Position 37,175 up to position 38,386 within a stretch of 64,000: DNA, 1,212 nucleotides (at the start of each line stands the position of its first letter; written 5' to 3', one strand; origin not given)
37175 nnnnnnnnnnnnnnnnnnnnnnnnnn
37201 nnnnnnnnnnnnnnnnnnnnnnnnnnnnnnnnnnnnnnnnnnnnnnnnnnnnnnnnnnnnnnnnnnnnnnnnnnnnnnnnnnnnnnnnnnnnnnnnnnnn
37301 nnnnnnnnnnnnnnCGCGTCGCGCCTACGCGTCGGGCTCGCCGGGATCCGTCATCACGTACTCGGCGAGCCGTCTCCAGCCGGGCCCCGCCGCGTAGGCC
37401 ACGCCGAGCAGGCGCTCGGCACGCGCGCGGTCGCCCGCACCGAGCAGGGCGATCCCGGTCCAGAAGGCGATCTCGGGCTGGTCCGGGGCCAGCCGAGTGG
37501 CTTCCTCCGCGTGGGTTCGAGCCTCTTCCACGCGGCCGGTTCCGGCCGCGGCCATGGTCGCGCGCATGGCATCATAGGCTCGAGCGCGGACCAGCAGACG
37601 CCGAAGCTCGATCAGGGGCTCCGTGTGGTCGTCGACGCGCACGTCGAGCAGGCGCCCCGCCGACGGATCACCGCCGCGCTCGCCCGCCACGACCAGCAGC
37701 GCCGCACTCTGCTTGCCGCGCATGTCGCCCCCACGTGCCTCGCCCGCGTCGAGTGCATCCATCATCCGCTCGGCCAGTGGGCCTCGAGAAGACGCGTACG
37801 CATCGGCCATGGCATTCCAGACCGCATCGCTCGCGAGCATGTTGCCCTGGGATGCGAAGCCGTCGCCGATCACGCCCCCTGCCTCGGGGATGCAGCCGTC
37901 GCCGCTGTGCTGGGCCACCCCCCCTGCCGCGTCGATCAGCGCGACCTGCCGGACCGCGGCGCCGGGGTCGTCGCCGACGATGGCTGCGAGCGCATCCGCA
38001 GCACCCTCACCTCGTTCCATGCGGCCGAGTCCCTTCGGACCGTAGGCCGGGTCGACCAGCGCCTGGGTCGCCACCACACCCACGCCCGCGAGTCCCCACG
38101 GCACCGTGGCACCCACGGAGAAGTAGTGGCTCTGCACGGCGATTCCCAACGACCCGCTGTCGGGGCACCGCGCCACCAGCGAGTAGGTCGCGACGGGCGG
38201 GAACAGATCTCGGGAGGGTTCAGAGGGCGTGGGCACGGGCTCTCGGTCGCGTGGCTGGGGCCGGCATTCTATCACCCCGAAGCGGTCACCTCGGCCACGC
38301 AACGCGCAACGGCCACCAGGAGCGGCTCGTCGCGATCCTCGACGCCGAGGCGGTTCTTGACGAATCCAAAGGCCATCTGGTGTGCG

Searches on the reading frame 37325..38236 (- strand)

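Call 63: search_protein_families(library=pfam, proteins=[window:37325-38236:-], max_evalue=0.001)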
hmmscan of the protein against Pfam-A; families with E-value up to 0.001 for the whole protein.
window:37325-38236:- (303 aa): 4 families
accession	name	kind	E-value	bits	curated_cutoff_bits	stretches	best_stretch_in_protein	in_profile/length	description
PF06267.17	DUF1028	-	3.5e-69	232.9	26.2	1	17-211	1-193/193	Family of unknown function (DUF1028)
PF13432.12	TPR_16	-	0.00013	22.8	32.7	1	229-286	6-63/65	Tetratricopeptide repeat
PF07719.23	TPR_2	-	0.00028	21.2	27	0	229-252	10-33/34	Tetratricopeptide repeat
PF14559.12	TPR_19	-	0.00098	19.9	25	1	233-286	4-57/68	Tetratricopeptide repeat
